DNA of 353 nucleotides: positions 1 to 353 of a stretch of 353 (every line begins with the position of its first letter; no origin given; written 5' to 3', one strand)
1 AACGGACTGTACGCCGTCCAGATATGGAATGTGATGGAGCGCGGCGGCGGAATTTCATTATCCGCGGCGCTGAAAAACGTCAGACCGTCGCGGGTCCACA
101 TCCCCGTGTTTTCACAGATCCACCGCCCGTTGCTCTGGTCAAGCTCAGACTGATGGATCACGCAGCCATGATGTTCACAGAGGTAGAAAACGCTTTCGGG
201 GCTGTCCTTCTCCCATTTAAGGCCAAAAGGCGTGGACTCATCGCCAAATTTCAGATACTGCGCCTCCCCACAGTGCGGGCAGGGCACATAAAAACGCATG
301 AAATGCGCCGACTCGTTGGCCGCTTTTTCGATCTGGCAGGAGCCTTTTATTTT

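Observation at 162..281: Conserved four-cysteine cluster (C-x2-C-x30-C-x4-C) with adjacent histidines in the terminase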

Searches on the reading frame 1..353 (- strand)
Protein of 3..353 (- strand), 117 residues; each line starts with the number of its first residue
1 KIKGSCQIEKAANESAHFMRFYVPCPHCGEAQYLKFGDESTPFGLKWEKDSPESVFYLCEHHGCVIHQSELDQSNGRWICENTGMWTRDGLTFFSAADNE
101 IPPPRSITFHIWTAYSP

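Call 9: search_solved_structures(query=window:3-353:-, max_evalue=1, show_alignments=2)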
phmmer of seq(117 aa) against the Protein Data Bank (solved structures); distinct sequences matched with E-value up to 1: 2.
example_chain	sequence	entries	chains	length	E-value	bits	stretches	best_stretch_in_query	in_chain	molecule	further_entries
7n9f_w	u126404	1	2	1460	0.13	15.5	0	28-65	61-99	Nucleoporin NUP159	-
1xip_A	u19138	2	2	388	0.17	15.1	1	28-65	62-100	Nucleoporin NUP159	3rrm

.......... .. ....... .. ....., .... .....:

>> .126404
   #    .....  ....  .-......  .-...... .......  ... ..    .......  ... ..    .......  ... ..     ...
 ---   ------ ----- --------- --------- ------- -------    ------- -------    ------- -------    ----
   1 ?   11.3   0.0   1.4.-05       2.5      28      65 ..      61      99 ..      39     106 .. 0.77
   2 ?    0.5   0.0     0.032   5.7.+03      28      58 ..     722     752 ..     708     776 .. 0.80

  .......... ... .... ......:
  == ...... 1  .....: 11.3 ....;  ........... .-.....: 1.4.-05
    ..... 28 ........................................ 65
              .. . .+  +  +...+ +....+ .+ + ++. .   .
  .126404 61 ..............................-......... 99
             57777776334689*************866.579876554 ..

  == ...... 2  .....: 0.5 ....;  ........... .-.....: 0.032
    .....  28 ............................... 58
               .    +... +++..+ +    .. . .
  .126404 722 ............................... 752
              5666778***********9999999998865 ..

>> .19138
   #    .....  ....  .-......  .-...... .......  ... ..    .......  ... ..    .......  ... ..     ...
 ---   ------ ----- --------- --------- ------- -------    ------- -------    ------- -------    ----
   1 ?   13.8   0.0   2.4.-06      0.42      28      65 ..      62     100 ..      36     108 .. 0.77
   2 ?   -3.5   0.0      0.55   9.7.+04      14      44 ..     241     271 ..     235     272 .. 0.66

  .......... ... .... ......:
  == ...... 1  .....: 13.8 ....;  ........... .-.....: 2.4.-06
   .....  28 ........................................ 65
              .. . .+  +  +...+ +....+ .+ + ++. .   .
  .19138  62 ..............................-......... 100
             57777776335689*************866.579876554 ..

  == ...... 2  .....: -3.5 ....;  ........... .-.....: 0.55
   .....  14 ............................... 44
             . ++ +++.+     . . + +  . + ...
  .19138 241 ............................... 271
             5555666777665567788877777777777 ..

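Call 14: search_solved_structures(query=L001:1856-3781:+, max_evalue=1, show_alignments=1)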
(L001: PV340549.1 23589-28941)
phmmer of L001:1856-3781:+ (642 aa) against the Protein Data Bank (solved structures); distinct sequences matched with E-value up to 1: 0.

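Call 19: profile_search(protein=L001:1856-3781:+)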
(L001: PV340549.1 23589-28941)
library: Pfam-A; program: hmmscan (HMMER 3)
A. the first sequence (642 residues): domains with independent E <= 10: 3; with E <= 0.001: 2
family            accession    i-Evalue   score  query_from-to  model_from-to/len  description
GpA_nuclease      PF20454.4     7.6e-71   239.1     323-601         3-286/294  Terminase large subunit gpA, endonuclease domain
GpA_ATPase        PF05876.18    7.5e-55   186.7      48-293         4-247/247  Phage terminase large subunit gpA, ATPase domain
DUF4027           PF13219.11       0.31    11.6     150-164         9-23/36  Protein of unknown function (DUF4027)

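Call 30: search_protein_families(proteins=[L001:1856-3781:+, window:1-353:-], library=phrogs)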
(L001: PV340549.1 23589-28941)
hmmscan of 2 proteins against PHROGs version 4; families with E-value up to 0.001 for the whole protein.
L001:1856-3781:+ (642 aa): 11 families
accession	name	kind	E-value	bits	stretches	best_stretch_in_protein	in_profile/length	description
phrog_15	-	head and packaging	0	1100.4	1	1-641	328-982/1330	terminase large subunit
phrog_16406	-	unknown function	2.7e-205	684.6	1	217-604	1-387/601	-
phrog_4145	-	head and packaging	3.7e-126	419.4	1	1-209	1-209/209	terminase large subunit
phrog_15657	-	unknown function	9.6e-124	412.4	1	295-524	1-230/230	-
phrog_21311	-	head and packaging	2.6e-123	411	1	105-312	1-208/218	terminase large subunit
phrog_3028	-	unknown function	6.6e-108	360.2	1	441-641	1-201/203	-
phrog_3925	-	head and packaging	2.7e-71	239.1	1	1-137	13-149/150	terminase large subunit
phrog_22352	-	unknown function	5.6e-49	165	1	478-546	1-69/70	-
phrog_2022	-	unknown function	1.2e-35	122.6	1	571-642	1-76/76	-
phrog_675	-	head and packaging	2.8e-19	69.8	1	29-401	23-366/576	terminase large subunit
phrog_33134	-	head and packaging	0.00014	23.1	0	267-373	19-119/132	terminase large subunit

window:1-353:- (117 aa): 4 families
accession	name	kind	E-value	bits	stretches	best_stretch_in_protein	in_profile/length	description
phrog_21311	-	head and packaging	3.6e-56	191.4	1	1-97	112-208/218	terminase large subunit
phrog_16406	-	unknown function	4e-56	191.9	1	2-117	1-116/601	-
phrog_15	-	head and packaging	5.3e-56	191.7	1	1-117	545-650/1330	terminase large subunit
phrog_15657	-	unknown function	4.3e-14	53.6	1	80-117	1-38/230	-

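Call 31: search_protein_families(proteins=[L001:1856-3781:+, window:1-353:-], library=ncbifam)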
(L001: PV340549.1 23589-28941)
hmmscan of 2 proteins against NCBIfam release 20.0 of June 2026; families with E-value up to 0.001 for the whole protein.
L001:1856-3781:+ (642 aa): 0 families

window:1-353:- (117 aa): 0 families

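Call 32: search_protein_representatives(protein=L001:1856-3781:+)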
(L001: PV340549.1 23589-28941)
Query: 642 residues. Proteins with E-value up to 0.001 (for the whole library): 8202; up to 1e-10: 5364; up to 1e-30: 2325. The best 150 are listed.
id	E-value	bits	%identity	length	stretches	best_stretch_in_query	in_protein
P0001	0.0e+00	1049.4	98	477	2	359-642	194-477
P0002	5.5e-258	873.8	81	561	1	4-449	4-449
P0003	9.4e-241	816.8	68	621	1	1-494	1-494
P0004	1.8e-238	809.3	68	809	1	1-492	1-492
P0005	4.6e-238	807.9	64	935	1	1-539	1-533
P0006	4.7e-214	728.6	54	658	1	3-610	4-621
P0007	4.4e-210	715.5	68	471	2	1-345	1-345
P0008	3.4e-206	702.6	68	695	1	123-552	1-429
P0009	1.1e-183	628.3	68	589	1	1-381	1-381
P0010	6.2e-173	592.8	70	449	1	1-349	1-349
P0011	1.0e-172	592.0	70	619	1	1-352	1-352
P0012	2.8e-172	590.6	70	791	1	1-350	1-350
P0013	4.1e-172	590.1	70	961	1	1-349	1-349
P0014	6.9e-172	589.3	70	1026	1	1-349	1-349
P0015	7.8e-161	552.8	68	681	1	61-391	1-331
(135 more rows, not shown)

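Call 42: find_homologous_proteins(query=A2, max_evalue=0.001)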
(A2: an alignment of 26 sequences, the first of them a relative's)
Query A2 (26 sequences) (616 aa, profile of the alignment): 7340 proteins with E <= 0.001 among 8000 candidates; the best 120 are listed.
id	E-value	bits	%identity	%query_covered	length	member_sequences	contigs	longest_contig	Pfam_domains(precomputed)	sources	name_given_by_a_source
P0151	4.8e-274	929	43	93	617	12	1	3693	PF05876.19,PF20454.5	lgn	-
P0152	3.9e-268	909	45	94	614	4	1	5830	PF05876.19,PF20454.5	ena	-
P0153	1.7e-267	907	43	95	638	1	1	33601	PF05876.19,PF20454.5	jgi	jgi:terminase, large subunit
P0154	6.6e-265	898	-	-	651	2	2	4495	PF05876.19,PF20454.5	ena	-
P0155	9.0e-265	898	-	-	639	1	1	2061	PF05876.19,PF20454.5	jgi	jgi:terminase, large subunit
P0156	3.9e-262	889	43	95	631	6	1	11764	PF05876.19,PF20454.5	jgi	-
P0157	9.0e-262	888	48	95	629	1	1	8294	PF05876.19,PF20454.5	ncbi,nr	ncbi:MAG: phage terminase large subunit family protein [Rickettsiales bacterium]|nr:phage terminase 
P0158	4.3e-261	886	-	-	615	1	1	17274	PF05876.19,PF20454.5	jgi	jgi:phage terminase large subunit GpA-like protein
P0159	9.3e-261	885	49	98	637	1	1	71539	PF05876.19,PF20454.5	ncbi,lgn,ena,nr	ncbi:MAG: terminase [Rickettsiales bacterium]|nr:MAG: terminase [Rickettsiales bacterium]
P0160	9.7e-261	885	49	92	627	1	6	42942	PF05876.19,PF20454.5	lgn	-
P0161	2.4e-259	880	48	99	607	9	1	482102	PF05876.19,PF20454.5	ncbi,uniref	ncbi:phage terminase large subunit family protein [Rickettsia endosymbiont of Halotydeus destructor]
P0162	5.0e-259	879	42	95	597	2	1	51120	PF05876.19,PF20454.5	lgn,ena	-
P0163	7.8e-259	878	50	95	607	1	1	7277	PF05876.19,PF20454.5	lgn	-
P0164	1.6e-258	877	49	95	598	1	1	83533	PF05876.19,PF20454.5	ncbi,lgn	-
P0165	3.7e-258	876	49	96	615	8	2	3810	PF05876.19,PF20454.5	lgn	-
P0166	7.1e-258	875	49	96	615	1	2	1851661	PF05876.19,PF20454.5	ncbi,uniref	ncbi:phage terminase large subunit family protein [Candidatus Tisiphia endosymbiont of Temnostethus 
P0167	2.3e-257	874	49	96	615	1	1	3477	PF05876.19,PF20454.5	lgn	-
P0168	3.0e-257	873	49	96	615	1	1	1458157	PF05876.19,PF20454.5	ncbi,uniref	ncbi:phage terminase large subunit family protein [Candidatus Tisiphia endosymbiont of Ptychoptera a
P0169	3.1e-257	873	49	96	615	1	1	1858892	PF05876.19,PF20454.5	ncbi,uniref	ncbi:phage terminase large subunit family protein [Candidatus Tisiphia endosymbiont of Thecophora at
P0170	4.2e-257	873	50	96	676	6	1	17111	PF05876.19,PF20454.5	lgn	-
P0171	4.2e-257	873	-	-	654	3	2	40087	PF05876.19,PF20454.5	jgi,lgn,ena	-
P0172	6.0e-257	872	49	96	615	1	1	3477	PF05876.19,PF20454.5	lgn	-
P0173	7.2e-257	872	50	96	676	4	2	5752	PF05876.19,PF20454.5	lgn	-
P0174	9.0e-257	872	-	-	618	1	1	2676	PF05876.19,PF20454.5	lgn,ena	-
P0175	9.6e-257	871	-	-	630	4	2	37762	PF05876.19,PF20454.5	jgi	jgi:phage terminase large subunit GpA-like protein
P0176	1.1e-256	871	-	-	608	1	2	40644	PF05876.19,PF20454.5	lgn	-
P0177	1.1e-256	871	-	-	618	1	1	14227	PF05876.19,PF20454.5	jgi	jgi:terminase, large subunit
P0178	1.6e-256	871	49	94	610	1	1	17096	PF05876.19,PF20454.5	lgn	-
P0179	1.9e-256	871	43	95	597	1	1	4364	PF05876.19,PF20454.5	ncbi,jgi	jgi:phage terminase large subunit GpA-like protein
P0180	1.9e-256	870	51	95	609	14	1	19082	PF05876.19,PF20454.5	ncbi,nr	ncbi:MAG: phage terminase large subunit family protein [Pseudomonadota bacterium]|nr:phage terminase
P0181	2.1e-256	870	-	-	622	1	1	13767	PF05876.19,PF20454.5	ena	-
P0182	2.4e-256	870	-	-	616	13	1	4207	PF05876.19,PF20454.5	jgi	jgi:phage terminase large subunit GpA-like protein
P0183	2.8e-256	870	49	93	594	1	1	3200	PF05876.19,PF20454.5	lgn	-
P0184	3.9e-256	869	-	-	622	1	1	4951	PF05876.19,PF20454.5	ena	-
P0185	4.5e-256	869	-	-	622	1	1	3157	PF05876.19,PF20454.5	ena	-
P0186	5.9e-256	869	-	-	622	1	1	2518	PF05876.19,PF20454.5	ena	-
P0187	6.3e-256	869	49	92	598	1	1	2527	PF05876.19,PF20454.5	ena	-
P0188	7.6e-256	869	-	-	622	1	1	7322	PF05876.19,PF20454.5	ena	-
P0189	8.1e-256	868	49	96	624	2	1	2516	PF05876.19,PF20454.5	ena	-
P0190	8.8e-256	868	-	-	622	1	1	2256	PF05876.19,PF20454.5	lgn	-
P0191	9.3e-256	868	-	-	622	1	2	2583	PF05876.19,PF20454.5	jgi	-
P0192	1.0e-255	868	-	-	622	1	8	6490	PF05876.19,PF20454.5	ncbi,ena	-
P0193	1.0e-255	868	-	-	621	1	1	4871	PF05876.19,PF20454.5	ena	-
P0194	1.1e-255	868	50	94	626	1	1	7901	PF05876.19,PF20454.5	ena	-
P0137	1.1e-255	868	47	93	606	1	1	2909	PF05876.19,PF20454.5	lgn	-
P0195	1.2e-255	868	49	94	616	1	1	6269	PF05876.19,PF20454.5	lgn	-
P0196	1.2e-255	868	-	-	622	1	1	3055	PF05876.19,PF20454.5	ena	-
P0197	1.5e-255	868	-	-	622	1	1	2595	PF05876.19,PF20454.5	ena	-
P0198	1.6e-255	867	49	93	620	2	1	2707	PF05876.19,PF20454.5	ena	-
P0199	1.7e-255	867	-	-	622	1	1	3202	PF05876.19,PF20454.5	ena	-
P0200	1.8e-255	867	-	-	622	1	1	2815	PF05876.19,PF20454.5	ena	-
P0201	2.1e-255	867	-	-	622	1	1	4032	PF05876.19,PF20454.5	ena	-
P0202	2.3e-255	867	-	-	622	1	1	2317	PF05876.19,PF20454.5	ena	-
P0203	2.8e-255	867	-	-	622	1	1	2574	PF05876.19,PF20454.5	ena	-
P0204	2.9e-255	867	-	-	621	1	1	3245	PF05876.19,PF20454.5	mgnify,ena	mgnify:FL=1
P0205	3.3e-255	866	-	-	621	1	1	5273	PF05876.19,PF20454.5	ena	-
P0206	3.3e-255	866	-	-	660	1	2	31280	PF05876.19,PF20454.5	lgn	-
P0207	3.4e-255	866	-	-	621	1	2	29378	PF05876.19,PF20454.5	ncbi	-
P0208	3.4e-255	866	-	-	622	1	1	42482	PF05876.19,PF20454.5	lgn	-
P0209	3.4e-255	866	49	93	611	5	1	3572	PF05876.19,PF20454.5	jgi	jgi:phage terminase large subunit GpA-like protein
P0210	3.4e-255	866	-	-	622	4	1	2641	PF05876.19,PF20454.5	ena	-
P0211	3.5e-255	866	-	-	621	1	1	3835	PF05876.19,PF20454.5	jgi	-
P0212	3.7e-255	866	-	-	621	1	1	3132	PF05876.19,PF20454.5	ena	-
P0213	3.8e-255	866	-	-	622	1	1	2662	PF05876.19,PF20454.5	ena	-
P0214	4.3e-255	866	-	-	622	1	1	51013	PF05876.19,PF20454.5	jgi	-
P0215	4.4e-255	866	-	-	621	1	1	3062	PF05876.19,PF20454.5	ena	-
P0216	4.8e-255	866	-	-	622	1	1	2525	PF05876.19,PF20454.5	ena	-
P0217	4.9e-255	866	-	-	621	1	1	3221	PF05876.19,PF20454.5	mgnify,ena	mgnify:FL=1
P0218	4.9e-255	866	-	-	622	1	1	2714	PF05876.19,PF20454.5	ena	-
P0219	5.3e-255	866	49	94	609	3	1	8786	PF05876.19,PF20454.5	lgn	-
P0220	5.4e-255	866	-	-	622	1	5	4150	PF05876.19,PF20454.5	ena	-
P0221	5.6e-255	866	49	93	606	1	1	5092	PF05876.19,PF20454.5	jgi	jgi:phage terminase large subunit GpA-like protein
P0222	7.4e-255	865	-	-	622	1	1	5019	PF05876.19,PF20454.5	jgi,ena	-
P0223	8.5e-255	865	-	-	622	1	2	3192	PF05876.19,PF20454.5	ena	-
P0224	8.9e-255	865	-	-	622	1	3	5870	PF05876.19,PF20454.5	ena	-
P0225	8.9e-255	865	49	94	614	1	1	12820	PF05876.19,PF20454.5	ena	-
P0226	9.9e-255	865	-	-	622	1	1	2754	PF05876.19,PF20454.5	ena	-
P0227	1.1e-254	865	-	-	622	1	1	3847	PF05876.19,PF20454.5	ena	-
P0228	1.2e-254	865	-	-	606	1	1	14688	PF05876.19,PF20454.5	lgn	-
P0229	1.2e-254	865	50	96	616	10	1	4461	PF05876.19,PF20454.5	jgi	jgi:phage terminase large subunit GpA-like protein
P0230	1.5e-254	864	-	-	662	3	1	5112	PF05876.19,PF20454.5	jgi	jgi:phage terminase large subunit GpA-like protein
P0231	1.7e-254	864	-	-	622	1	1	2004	PF05876.19,PF20454.5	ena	-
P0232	1.8e-254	864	-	-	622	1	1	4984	PF05876.19,PF20454.5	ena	-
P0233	1.8e-254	864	-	-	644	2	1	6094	PF05876.19,PF20454.5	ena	-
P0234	1.9e-254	864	-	-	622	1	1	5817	PF05876.19,PF20454.5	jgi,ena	-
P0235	1.9e-254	864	-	-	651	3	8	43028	PF05876.19,PF20454.5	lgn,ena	-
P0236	2.2e-254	864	49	93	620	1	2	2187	PF05876.19,PF20454.5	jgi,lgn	-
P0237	2.5e-254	863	-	-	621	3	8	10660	PF05876.19,PF20454.5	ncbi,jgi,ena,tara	tara:strand:- start:1439 stop:3304 length:1866 start_codon:yes stop_codon:yes gene_type:complete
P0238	2.6e-254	863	-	-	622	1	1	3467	PF05876.19,PF20454.5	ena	-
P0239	2.6e-254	863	-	-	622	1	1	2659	PF05876.19,PF20454.5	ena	-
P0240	2.8e-254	863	-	-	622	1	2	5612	PF05876.19,PF20454.5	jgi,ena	-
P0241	2.8e-254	863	-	-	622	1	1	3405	PF05876.19,PF20454.5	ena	-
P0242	2.8e-254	863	-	-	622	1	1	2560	PF05876.19,PF20454.5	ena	-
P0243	3.4e-254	863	-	-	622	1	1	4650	PF05876.19,PF20454.5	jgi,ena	-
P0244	3.4e-254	863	-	-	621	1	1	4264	PF05876.19,PF20454.5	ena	-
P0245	3.4e-254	863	-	-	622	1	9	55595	PF05876.19,PF20454.5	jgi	jgi:phage terminase large subunit GpA-like protein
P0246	3.7e-254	863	-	-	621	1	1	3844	PF05876.19,PF20454.5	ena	-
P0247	3.7e-254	863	-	-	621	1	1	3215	PF05876.19,PF20454.5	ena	-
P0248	3.8e-254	863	-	-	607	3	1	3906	PF05876.19,PF20454.5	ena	-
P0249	4.2e-254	863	-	-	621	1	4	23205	PF05876.19,PF20454.5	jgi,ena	-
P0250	4.2e-254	863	-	-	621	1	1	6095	PF05876.19,PF20454.5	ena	-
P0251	4.3e-254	863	-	-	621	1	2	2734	PF05876.19,PF20454.5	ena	-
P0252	4.3e-254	863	-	-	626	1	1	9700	PF05876.19,PF20454.5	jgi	jgi:phage terminase large subunit GpA-like protein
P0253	6.5e-254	862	-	-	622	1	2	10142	PF05876.19,PF20454.5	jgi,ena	-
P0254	6.9e-254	862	-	-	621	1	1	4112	PF05876.19,PF20454.5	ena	-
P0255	7.1e-254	862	-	-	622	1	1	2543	PF05876.19,PF20454.5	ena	-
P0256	7.3e-254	862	-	-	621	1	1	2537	PF05876.19,PF20454.5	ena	-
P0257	7.8e-254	862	49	92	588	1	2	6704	PF05876.19,PF20454.5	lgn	-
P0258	8.2e-254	862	-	-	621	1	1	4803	PF05876.19,PF20454.5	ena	-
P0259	8.9e-254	862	-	-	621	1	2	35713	PF05876.19,PF20454.5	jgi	jgi:phage terminase large subunit GpA-like protein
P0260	9.6e-254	862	-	-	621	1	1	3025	PF05876.19,PF20454.5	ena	-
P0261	1.0e-253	861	-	-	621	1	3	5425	PF05876.19,PF20454.5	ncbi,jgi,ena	-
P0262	1.1e-253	861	-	-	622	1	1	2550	PF05876.19,PF20454.5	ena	-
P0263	1.3e-253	861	-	-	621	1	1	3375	PF05876.19,PF20454.5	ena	-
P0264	1.3e-253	861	-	-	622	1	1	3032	PF05876.19,PF20454.5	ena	-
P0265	1.4e-253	861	50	92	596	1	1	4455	PF05876.19,PF20454.5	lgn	-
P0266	1.4e-253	861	-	-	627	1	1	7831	PF05876.19,PF20454.5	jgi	jgi:phage terminase large subunit GpA-like protein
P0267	1.8e-253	861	-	-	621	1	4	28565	PF05876.19,PF20454.5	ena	-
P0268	1.9e-253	861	-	-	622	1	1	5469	PF05876.19,PF20454.5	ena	-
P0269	2.1e-253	860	46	97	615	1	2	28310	PF05876.19,PF20454.5,PF08271.18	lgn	-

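Call 45: predict_structure(alignment_id=A1)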
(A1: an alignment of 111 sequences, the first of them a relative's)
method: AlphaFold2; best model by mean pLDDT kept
length: 642 residues; sequences in the alignment: 111
mean_pLDDT: 95.1   pTM: 0.74
mean pLDDT of the five models: 95.1, 94.7, 94.5, 94.3, 94.1
residues with pLDDT >= 90: 574; 70-90: 52; 50-70: 13; < 50: 3
segments of 3 or more residues with pLDDT < 50: none
pLDDT, mean of each block of 10 residues (from residue 1): 91 94 91 98 96 98 98 98 98 98 98 98 98 97 98 98 96 98 97 98 98 94 95 97 98 90 97 98 97 97 98 98 98 97 95 96 82 89 96 98 98 98 98 98 98 97 97 98 98 95 98 98 95 81 96 98 89 79 96 98 98 95 87 66 41
secondary structure, 60 per line:
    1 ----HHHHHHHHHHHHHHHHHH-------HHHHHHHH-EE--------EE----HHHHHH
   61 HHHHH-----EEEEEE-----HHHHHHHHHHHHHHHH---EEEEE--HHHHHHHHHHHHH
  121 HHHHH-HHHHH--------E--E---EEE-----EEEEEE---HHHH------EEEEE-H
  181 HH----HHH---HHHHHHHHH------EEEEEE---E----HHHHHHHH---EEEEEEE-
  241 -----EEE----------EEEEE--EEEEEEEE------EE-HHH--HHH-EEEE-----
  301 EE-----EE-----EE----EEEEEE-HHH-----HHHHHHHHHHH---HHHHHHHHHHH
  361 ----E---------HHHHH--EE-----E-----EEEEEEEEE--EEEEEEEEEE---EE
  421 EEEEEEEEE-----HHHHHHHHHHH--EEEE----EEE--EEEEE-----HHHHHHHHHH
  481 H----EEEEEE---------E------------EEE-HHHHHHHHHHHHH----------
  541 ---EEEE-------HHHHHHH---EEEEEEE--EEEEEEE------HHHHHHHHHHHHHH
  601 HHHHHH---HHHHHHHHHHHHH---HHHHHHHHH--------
elements in order: H5-22 H30-37 H55-65 E71-76 H82-97 E101-105 H108-125 H127-131 E147-149 E155-160 H164-167 E174-178 H193-201 E208-213 H222-229 E233-239 E246-248 E259-263 E266-273 E292-295 E321-326 H336-346 H350-360 H375-379 E395-403 E406-415 E419-429 H435-445 E448-451 E456-458 E461-465 H471-481 E486-491 E514-516 H518-530 E544-547 H555-561 E565-571 E574-580 H587-606 H610-622 H626-634

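Call 50: fold_search(model_id=the predicted structure, library=pdb)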
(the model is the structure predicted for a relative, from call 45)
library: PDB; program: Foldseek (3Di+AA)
matches with E <= 10: 1447; with E <= 0.001: 25
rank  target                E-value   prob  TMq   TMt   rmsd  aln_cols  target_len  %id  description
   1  4idh                  2.3e-10  1.00  0.27  0.37  18.3       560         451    9  Crystal Structure of the large terminase subunit gp2 of bacterial virus Sf6 (released 2013-05-01)
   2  4ife                  1.5e-09  1.00  0.26  0.36  18.5       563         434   10  Crystal Structure of the large terminase subunit gp2 of bacterial virus Sf6 complexed with ATP (released 2013-05-01)
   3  6z6d                  2.4e-09  1.00  0.33  0.42  16.4       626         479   12  Crystal structure of the HK97 bacteriophage large terminase (released 2021-06-09)
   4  4iei                  3.2e-09  1.00  0.27  0.38  18.2       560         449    9  Crystal Structure of the large terminase subunit gp2 of bacterial virus Sf6 complexed with ADP (released 2013-05-01)
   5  4iee                  4.5e-09  1.00  0.28  0.38  18.2       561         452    9  Crystal Structure of the large terminase subunit gp2 of bacterial virus Sf6 complexed with ATP-r-S (released 2013-05-01)
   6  3ezk_A                4.5e-09  1.00  0.29  0.33  17.6       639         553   11  Bacteriophage T4 gp17 motor assembly based on crystal structures and cryo-EM reconstructions (released 2009-01-13)
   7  5oe8_B                6.8e-09  1.00  0.24  0.35  15.8       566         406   12  Structure of large terminase from the thermophilic bacteriophage D6E (Crystal form 2) (released 2017-10-11)
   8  3cpe                  1.0e-08  1.00  0.28  0.32  16.5       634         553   10  Crystal Structure of T4 gp17 (released 2009-01-13)
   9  2o0j                  1.3e-06  1.00  0.26  0.44   7.8       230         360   15  T4 gp17 ATPase domain mutant complexed with ADP (released 2007-04-03)
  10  2o0h                  1.4e-06  1.00  0.25  0.44   8.0       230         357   14  T4 gp17 ATPase domain mutant complexed with ATP (released 2007-04-03)
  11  8dgc_E                1.7e-06  1.00  0.28  0.32  18.2       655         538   10  Avs3 bound to phage PhiV-1 terminase (released 2022-08-03)
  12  4bil_A                7.7e-06  1.00  0.29  0.38  15.1       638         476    8  Threading model of the T7 large terminase within the gp8gp19 complex (released 2013-05-08)
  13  4bij_A                1.2e-05  1.00  0.29  0.38  14.8       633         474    8  Threading model of T7 large terminase (released 2013-05-08)
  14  4znk                  2.3e-05  1.00  0.25  0.57   9.0       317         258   13  Thermus Phage P74-26 Large Terminase ATPase domain from (P 32 2 1 space group) (released 2015-07-08)
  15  4znl_B                3.9e-05  1.00  0.27  0.62   7.2       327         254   10  Thermus Phage P74-26 Large Terminase ATPase domain bound to ADP Beryllium Fluoride (released 2015-07-08)
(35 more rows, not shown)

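Call 57: predict_structure(alignment_id=A3)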
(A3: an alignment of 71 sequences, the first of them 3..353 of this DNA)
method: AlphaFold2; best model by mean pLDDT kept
length: 117 residues; sequences in the alignment: 71
mean_pLDDT: 93.7   pTM: 0.82
mean pLDDT of the five models: 93.7, 93.1, 92.7, 92.7, 92.0
residues with pLDDT >= 90: 98; 70-90: 18; 50-70: 1; < 50: 0
segments of 3 or more residues with pLDDT < 50: none
pLDDT, mean of each block of 10 residues (from residue 1): 86 93 97 93 95 95 95 94 96 98 95 86
secondary structure, 60 per line:
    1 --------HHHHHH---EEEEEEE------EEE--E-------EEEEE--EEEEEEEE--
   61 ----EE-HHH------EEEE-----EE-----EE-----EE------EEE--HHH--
elements in order: H9-14 E18-24 E31-33 E44-48 E51-58 E77-80 E108-110
